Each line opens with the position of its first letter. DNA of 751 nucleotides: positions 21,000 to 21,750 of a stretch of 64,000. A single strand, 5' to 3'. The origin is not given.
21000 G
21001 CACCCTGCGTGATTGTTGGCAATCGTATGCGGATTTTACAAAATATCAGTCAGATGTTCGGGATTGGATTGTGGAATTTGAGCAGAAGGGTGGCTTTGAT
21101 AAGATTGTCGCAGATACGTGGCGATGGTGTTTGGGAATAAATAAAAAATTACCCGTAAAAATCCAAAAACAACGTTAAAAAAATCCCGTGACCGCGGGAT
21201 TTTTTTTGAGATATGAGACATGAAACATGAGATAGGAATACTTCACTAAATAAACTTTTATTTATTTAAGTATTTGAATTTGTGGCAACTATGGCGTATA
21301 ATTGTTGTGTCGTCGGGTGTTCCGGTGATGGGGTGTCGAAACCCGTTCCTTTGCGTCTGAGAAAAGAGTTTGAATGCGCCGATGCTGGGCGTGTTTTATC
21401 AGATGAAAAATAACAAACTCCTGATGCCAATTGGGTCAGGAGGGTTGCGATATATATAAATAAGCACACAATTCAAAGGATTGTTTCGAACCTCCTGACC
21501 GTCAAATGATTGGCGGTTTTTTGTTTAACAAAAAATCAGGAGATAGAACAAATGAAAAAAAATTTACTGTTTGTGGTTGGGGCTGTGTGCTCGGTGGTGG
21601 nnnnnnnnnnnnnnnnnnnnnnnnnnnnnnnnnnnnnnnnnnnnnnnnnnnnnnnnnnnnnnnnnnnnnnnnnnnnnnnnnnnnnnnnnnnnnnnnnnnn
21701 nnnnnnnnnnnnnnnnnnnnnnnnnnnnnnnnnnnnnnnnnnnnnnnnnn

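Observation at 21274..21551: Leader copy 2: same promoter-leader module with compensatory changes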

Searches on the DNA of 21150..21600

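Call 6: search_rna_families(source=window, start=21150, end=21600, threshold=evalue, max_evalue=10, show_alignments=3)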
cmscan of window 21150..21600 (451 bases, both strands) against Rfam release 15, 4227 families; matches with E-value up to 10: 13.
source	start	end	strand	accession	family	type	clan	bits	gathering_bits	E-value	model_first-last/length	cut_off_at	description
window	21159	21205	+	RF01601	plasmodium_snoR26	Gene; snRNA; snoRNA; CD-box;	-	19.5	50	8.8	1-160/160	no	small nucleolar RNA snoR26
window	21150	21209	+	RF01859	Phe_leader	Cis-reg; leader;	-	18.8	55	1.3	62-125/125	5'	Phenylalanine leader peptide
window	21168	21305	-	RF00121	MicC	Gene; sRNA;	-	18.2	90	3.5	1-123/123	no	MicC RNA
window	21172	21221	-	RF02066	STnc320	Gene; sRNA;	-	17.8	50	0.85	1-55/55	no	Salmonella enterica sRNA STnc320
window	21178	21267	+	RF01770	rimP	Cis-reg; leader;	-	17.6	47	2.5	32-102/102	no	Gammaprotebacteria rimP leader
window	21178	21251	-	RF00512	Leu_leader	Cis-reg; leader;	-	16.1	50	0.99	1-148/148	no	Leucine operon leader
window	21150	21207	+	RF00513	Trp_leader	Cis-reg; leader;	-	16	41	1.5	41-100/100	5'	Tryptophan operon leader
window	21455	21544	-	RF02869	ncS025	Gene; sRNA;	-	14.6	46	4.4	1-85/85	no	Burkholderia sRNA 25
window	21150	21208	+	RF00506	Thr_leader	Cis-reg; leader;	-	14.1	55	5.4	53-118/118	5'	Threonine operon leader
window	21394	21539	-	RF01669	P14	Gene; sRNA;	-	11.9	45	9.8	1-146/146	no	Pseudomonas sRNA P14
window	21206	21340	+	RF01295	SCARNA7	Gene; snRNA; snoRNA; scaRNA;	-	9.4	65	3.3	1-330/330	no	Small Cajal body-specific RNA 7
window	21496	21600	+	RF01295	SCARNA7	Gene; snRNA; snoRNA; scaRNA;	-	7.5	65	9.8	32-142/330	3'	Small Cajal body-specific RNA 7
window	21347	21438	-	RF00636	NRON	Gene;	-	7.2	50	9.8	1-370/370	no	ncRNA Repressor of NFAT (nuclear factor of activated T cells)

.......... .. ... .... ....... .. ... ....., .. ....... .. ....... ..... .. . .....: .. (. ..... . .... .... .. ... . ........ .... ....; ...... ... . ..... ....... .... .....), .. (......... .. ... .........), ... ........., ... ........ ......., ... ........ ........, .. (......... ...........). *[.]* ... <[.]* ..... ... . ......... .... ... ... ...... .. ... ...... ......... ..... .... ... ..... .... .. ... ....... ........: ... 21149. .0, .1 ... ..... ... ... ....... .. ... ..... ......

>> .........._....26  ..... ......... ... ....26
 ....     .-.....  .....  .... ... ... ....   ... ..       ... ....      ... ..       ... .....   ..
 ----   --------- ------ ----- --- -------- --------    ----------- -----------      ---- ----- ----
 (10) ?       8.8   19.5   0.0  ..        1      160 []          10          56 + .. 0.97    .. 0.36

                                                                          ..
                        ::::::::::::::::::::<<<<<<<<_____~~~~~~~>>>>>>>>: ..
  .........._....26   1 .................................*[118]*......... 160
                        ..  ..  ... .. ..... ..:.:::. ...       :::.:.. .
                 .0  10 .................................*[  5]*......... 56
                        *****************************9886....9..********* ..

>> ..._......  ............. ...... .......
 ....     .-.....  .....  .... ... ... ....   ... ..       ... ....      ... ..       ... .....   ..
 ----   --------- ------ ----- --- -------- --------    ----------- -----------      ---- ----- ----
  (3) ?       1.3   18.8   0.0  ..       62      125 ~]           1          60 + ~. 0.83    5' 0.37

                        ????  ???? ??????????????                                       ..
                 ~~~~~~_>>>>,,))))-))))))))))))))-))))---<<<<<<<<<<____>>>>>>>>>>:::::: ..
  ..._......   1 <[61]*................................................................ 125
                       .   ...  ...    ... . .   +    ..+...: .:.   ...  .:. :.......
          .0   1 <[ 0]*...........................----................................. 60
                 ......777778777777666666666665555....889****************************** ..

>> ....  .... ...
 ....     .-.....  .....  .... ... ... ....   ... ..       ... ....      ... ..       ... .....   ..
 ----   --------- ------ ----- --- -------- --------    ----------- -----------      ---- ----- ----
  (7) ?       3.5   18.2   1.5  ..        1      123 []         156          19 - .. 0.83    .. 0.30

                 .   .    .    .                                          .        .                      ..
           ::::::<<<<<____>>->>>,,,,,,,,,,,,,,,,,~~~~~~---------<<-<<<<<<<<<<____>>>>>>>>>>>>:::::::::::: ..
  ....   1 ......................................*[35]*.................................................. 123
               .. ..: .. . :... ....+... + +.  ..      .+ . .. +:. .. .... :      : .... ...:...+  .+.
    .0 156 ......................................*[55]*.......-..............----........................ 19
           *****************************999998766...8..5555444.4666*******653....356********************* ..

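Call 87: search_rna_families(source=window, start=21425, end=21530, threshold=evalue, max_evalue=10, show_alignments=1)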
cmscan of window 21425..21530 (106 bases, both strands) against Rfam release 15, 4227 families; matches with E-value up to 10: 2.
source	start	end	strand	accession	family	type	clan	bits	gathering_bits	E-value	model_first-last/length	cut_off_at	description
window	21434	21508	+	RF02221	sRNA-Xcc1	Gene; sRNA;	-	27.6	53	0.0023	1-87/87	no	sRNA-Xcc1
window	21426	21504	+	RF00696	mir-203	Gene; miRNA;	-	11.8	65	2.9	1-80/80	no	mir-203 microRNA precursor family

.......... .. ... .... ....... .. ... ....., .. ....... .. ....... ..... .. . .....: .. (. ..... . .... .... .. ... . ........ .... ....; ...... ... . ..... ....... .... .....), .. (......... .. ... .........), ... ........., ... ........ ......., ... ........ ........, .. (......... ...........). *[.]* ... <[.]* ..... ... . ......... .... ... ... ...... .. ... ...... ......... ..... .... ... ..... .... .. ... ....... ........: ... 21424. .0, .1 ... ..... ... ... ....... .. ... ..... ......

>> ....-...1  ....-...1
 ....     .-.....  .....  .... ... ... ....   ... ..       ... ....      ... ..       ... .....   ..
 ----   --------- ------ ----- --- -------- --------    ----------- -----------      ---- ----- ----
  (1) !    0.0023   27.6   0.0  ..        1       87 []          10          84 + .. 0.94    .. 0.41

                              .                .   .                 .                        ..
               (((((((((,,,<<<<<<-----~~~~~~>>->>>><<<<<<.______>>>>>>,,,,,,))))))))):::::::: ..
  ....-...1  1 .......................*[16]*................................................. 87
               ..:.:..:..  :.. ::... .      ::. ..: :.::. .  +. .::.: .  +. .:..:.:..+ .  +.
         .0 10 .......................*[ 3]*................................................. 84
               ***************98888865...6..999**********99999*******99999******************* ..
